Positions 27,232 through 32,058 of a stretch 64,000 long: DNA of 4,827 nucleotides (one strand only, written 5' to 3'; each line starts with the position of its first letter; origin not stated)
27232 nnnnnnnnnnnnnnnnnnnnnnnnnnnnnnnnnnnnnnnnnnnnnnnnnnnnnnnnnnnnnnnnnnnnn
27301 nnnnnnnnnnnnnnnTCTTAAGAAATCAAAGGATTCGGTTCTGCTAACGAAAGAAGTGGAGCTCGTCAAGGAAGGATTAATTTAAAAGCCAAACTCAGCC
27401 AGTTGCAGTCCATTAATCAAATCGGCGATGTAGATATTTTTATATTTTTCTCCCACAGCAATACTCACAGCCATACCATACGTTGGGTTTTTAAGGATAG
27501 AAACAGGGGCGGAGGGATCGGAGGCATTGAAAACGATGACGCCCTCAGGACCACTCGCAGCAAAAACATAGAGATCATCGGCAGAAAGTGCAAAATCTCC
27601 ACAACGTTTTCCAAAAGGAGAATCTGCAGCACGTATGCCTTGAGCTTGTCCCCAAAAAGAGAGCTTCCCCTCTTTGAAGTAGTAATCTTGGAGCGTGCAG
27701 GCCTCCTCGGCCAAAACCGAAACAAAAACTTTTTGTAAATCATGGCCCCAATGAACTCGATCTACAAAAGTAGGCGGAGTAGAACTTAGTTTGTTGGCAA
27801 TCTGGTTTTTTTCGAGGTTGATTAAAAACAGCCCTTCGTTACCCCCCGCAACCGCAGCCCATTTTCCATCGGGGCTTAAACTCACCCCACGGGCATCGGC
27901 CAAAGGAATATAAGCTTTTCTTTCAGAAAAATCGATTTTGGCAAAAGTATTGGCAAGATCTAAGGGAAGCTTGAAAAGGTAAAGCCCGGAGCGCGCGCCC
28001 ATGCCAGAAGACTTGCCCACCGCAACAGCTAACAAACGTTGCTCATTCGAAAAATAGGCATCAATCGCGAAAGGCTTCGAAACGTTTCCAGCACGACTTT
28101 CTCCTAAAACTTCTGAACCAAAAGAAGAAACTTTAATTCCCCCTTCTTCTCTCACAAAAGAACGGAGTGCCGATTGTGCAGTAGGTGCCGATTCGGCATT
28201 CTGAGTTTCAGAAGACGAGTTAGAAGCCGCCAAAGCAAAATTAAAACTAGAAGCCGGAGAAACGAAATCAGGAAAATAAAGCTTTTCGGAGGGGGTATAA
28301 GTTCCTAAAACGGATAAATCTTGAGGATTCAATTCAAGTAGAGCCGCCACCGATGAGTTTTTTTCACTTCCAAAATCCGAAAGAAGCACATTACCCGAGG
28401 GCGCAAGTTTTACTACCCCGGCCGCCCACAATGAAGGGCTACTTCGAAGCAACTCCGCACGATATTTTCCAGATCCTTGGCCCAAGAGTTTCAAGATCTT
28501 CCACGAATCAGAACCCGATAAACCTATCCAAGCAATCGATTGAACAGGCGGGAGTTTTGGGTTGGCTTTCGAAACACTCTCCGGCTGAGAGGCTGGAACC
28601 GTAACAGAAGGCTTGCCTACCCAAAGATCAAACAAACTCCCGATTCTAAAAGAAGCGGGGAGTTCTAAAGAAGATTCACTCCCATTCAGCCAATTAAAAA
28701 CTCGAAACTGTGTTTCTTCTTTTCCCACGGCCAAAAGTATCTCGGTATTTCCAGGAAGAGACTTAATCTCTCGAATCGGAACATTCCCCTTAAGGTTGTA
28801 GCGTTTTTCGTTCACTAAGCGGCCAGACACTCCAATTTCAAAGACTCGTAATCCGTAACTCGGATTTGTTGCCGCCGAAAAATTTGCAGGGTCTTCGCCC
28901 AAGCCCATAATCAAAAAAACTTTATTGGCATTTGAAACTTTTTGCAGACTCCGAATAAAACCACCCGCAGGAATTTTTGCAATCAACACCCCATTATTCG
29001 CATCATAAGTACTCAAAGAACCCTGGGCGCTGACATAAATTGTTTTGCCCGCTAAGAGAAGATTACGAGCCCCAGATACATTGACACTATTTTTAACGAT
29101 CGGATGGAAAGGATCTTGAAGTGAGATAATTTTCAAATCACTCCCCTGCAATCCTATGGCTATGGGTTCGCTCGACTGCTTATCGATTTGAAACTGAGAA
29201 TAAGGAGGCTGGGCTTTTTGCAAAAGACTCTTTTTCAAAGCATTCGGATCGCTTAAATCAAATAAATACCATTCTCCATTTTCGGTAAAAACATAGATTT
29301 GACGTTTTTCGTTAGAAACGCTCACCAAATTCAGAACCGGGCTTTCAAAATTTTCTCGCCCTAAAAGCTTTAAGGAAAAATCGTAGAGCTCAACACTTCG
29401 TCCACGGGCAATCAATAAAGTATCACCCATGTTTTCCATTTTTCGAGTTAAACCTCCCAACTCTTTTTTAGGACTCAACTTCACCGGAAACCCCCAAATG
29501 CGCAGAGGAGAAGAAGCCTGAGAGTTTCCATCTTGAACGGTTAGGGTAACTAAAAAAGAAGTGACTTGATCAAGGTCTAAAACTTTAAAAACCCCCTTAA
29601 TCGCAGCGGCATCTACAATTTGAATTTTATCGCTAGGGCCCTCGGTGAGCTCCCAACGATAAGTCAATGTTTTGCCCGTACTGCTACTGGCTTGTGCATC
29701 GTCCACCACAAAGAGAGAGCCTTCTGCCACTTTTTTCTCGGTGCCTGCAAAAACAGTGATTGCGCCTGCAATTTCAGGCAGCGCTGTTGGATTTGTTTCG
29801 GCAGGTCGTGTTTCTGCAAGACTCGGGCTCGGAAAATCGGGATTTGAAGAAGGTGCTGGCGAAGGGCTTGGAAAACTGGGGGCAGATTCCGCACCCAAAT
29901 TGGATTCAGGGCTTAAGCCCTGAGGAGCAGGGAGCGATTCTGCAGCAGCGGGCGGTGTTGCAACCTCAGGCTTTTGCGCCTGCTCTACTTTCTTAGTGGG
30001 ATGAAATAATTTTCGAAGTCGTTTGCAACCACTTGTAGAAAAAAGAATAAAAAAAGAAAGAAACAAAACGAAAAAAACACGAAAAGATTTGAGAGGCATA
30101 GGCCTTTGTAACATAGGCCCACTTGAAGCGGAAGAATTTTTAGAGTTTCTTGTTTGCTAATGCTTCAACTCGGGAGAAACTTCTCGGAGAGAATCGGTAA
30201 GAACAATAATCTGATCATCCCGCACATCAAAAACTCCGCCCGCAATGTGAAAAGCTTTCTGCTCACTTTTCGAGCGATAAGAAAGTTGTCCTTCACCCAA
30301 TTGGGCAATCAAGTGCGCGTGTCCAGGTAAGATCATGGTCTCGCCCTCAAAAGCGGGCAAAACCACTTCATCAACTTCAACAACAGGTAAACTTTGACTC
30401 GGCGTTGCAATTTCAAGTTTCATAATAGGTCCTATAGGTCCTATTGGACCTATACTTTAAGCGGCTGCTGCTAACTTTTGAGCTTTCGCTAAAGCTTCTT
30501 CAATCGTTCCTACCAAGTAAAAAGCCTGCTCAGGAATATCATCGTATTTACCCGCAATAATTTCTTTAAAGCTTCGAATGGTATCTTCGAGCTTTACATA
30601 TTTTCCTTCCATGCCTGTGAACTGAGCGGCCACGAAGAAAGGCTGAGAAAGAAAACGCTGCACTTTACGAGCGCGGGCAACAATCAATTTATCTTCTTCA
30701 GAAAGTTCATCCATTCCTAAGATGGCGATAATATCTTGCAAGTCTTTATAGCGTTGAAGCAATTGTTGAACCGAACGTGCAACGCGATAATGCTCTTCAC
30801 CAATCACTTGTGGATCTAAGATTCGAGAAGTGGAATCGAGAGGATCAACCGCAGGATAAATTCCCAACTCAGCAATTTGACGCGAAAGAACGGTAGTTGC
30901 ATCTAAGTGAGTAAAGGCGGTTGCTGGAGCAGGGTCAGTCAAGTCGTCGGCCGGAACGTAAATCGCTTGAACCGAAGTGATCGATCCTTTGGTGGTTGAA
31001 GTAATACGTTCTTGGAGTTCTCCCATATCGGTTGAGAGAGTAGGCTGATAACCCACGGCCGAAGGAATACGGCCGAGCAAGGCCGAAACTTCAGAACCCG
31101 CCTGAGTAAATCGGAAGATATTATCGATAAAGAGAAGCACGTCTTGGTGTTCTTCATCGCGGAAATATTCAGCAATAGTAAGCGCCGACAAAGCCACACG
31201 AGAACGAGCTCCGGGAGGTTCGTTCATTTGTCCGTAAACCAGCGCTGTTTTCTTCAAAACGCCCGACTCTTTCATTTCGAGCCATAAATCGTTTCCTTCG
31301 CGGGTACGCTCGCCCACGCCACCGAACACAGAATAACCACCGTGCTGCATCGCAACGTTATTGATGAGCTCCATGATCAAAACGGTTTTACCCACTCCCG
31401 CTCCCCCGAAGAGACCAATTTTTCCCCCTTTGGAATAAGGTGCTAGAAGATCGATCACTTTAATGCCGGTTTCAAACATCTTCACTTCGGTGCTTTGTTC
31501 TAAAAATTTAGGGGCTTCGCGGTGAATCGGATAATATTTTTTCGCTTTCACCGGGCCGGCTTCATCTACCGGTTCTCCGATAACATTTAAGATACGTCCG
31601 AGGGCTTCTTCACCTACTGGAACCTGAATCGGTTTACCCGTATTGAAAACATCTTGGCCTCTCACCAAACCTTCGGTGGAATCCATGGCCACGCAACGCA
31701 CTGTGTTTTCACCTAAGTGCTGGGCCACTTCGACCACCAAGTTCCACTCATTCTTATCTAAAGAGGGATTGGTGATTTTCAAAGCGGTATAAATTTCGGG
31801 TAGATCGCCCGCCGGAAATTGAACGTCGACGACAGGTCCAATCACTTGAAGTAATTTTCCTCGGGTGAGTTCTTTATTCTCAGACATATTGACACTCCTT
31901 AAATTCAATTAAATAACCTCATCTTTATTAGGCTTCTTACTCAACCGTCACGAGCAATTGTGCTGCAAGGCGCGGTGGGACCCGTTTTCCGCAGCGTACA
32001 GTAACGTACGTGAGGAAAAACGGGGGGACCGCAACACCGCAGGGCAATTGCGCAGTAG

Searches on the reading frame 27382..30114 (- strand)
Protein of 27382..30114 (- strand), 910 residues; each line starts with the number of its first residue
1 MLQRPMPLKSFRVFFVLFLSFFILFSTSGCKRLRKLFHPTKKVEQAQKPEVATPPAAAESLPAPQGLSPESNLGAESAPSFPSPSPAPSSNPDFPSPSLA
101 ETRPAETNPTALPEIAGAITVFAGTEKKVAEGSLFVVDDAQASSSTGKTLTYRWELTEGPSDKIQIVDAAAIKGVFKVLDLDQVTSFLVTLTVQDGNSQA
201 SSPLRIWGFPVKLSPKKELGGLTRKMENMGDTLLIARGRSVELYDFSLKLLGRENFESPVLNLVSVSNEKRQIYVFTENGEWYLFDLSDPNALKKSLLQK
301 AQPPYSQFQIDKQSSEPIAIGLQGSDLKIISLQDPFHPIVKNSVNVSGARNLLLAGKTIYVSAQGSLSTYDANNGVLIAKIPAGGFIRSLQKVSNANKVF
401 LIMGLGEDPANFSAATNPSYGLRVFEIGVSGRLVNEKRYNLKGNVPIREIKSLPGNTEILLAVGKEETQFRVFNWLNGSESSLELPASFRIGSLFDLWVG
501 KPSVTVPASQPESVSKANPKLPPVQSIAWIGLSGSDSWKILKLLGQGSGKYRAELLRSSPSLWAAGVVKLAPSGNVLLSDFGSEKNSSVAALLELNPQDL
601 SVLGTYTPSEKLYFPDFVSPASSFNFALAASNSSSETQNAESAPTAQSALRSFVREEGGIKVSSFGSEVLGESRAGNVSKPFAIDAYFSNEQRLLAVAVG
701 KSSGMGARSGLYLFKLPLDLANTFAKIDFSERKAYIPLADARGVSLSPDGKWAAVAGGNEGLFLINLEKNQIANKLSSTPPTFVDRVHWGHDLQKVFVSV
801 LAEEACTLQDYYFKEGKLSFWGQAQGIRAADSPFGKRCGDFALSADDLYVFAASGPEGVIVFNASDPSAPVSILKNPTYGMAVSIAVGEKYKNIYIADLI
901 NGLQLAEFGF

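Call 31: search_protein_families(library=ncbifam, proteins=[window:27382-30114:-], max_evalue=0.001)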
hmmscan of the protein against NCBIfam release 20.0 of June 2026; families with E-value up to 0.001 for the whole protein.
window:27382-30114:- (910 aa): 1 family
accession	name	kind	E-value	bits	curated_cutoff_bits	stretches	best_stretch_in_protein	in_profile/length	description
NF038112.1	myxo_dep_M36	subfamily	5e-05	20.6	1500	1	120-203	1290-1370/1604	myxosortase-dependent M36 family metallopeptidase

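Call 57: search_protein_families(library=pfam, proteins=[window:27382-30114:-], max_evalue=0.01)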
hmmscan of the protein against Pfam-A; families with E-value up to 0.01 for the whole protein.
window:27382-30114:- (910 aa): 1 family
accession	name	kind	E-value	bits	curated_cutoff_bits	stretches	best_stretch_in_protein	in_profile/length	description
PF22352.2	K319L-like_PKD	-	1.3e-05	25.5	27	1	123-201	1-77/84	K319L-like, PKD domain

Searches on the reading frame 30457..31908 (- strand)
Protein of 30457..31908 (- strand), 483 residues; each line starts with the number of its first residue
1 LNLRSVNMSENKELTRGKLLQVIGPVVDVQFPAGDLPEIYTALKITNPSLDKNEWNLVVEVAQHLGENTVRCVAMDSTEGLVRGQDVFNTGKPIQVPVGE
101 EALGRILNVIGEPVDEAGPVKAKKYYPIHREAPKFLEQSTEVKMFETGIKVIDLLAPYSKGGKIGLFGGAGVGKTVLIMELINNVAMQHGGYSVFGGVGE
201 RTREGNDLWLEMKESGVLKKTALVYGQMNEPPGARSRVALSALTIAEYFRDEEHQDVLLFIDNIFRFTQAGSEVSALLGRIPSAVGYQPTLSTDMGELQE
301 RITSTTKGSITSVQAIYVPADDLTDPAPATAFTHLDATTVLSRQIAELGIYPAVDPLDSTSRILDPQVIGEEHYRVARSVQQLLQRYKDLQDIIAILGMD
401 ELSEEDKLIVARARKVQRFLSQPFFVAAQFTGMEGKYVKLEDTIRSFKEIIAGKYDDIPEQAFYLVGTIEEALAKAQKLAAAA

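Call 36: search_protein_families(library=ncbifam, proteins=[window:30457-31908:-], max_evalue=1e-10)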
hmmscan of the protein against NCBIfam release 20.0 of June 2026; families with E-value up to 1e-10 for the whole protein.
window:30457-31908:- (483 aa): 32 families (the best 25 are shown)
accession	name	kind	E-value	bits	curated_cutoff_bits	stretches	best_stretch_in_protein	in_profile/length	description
TIGR01039.1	atpD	equivalog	8.1e-261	865.6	462.85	1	16-479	2-462/462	F0F1 ATP synthase subunit beta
TIGR03305.1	alt_F1F0_F1_bet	exception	9.1e-183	608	752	1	17-472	1-449/449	alternate F1F0 ATPase, F1 subunit beta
NF045858.1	glide_MMOB1670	exception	4.4e-157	524.7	850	1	51-478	262-692/705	MMOB1670 family gliding motility ATPase complex subunit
NF045934.1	MSC_0618_beta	exception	1.9e-132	442.3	570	1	17-470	1-448/451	MSC_0618 family F1-like ATPase beta subunit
TIGR02546.1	III_secr_ATP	equivalog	2.2e-72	244.1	604.75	1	15-429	5-410/423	type III secretion system ATPase SctN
TIGR03496.1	FliI_clade1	equivalog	2.7e-72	243.9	619.1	1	65-425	41-399/414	flagellar protein export ATPase FliI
TIGR01026.1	fliI_yscN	subfamily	3.1e-69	233.8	379.5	1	15-430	23-428/440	FliI/YscN family ATPase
TIGR03498.1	FliI_clade3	equivalog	2.4e-68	230.8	587.45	1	58-422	37-399/418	flagellar protein export ATPase FliI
TIGR03497.1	FliI_clade2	equivalog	4.8e-68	230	629.8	1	17-423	1-395/413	flagellar protein export ATPase FliI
NF005391.0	PRK06936.1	equivalog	3.2e-64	217.4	657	1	15-423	23-420/439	type III secretion system ATPase SctN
NF006290.1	PRK08472.1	equivalog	1.1e-58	199.1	644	1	44-430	44-422/433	flagellar protein export ATPase FliI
NF006012.0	PRK08149.1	equivalog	4.9e-57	193.8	594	1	58-430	45-419/431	type III secretion system ATPase SctN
NF005295.0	PRK06820.1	equivalog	7.5e-56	190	690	1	67-424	70-422/440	EscN/YscN/HrcN family type III secretion system ATPase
NF006575.0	PRK09099.1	subfamily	6.8e-54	183.3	706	1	14-423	25-423/443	type III secretion system ATPase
NF003235.0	PRK04196.1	subfamily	1.7e-49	168.8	349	1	69-422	52-416/462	V-type ATP synthase subunit B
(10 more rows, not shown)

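Call 37: find_homologous_proteins(query=window:30457-31908:-, max_evalue=1e-100)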
Query window:30457-31908:- (483 aa): 8000 proteins with E <= 1e-100 among 8000 candidates; the best 120 are listed.
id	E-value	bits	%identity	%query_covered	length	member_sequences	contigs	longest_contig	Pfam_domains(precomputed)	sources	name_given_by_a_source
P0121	0.0e+0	1047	100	99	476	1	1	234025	PF02874.30,PF00006.32,PF22919.2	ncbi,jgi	-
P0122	0.0e+0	1032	98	99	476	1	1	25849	PF02874.30,PF00006.32,PF22919.2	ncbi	-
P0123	1.8e-287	972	90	99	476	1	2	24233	PF02874.30,PF00006.32,PF22919.2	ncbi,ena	-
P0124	5.5e-286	967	90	99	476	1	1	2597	PF02874.30,PF00006.32,PF22919.2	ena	-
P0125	2.0e-285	965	90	96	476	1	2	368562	PF02874.30,PF00006.32,PF22919.2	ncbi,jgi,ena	-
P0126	1.8e-284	962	92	96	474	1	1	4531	PF02874.30,PF00006.32,PF22919.2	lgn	-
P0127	3.1e-284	961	90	96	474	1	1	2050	PF02874.30,PF00006.32,PF22919.2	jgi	jgi:F-type H+-transporting ATPase subunit beta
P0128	5.7e-284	960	89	96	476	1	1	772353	PF02874.30,PF00006.32,PF22919.2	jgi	-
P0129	3.2e-283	958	89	96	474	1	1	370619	PF02874.30,PF00006.32,PF22919.2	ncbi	ncbi:MAG: F0F1 ATP synthase subunit beta [bacterium]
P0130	1.4e-282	956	89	96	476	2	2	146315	PF02874.30,PF00006.32,PF22919.2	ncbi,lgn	-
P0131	2.0e-282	955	90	96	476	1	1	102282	PF02874.30,PF00006.32,PF22919.2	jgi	jgi:F-type H+-transporting ATPase subunit beta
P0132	2.9e-282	954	91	98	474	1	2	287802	PF02874.30,PF00006.32,PF22919.2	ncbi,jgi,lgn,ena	-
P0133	1.6e-281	952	90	98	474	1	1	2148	PF02874.30,PF00006.32,PF22919.2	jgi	jgi:F-type H+-transporting ATPase subunit beta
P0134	7.0e-281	950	89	96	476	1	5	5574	PF02874.30,PF00006.32,PF22919.2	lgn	-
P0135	4.0e-280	947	89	96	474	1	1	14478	PF02874.30,PF00006.32,PF22919.2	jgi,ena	-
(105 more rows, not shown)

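Call 61: list_cluster_members(proteins=[P0121, P0001, P0122, P0002])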
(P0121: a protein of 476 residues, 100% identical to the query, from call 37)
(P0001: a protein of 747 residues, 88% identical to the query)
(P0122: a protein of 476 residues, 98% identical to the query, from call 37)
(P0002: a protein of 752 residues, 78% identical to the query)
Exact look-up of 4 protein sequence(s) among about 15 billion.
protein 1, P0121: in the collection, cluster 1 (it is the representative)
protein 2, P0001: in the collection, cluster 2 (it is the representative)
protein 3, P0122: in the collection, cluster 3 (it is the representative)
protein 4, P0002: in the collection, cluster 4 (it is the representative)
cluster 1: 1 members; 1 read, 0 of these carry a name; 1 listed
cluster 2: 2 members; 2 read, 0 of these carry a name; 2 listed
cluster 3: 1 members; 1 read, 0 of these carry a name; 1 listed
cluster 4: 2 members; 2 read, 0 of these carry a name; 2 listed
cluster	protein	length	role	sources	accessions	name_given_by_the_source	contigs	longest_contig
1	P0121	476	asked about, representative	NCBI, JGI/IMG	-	-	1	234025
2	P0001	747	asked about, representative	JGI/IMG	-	-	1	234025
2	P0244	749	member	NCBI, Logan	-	-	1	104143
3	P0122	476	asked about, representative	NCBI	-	-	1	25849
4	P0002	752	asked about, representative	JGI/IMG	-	-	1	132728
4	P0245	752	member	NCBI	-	-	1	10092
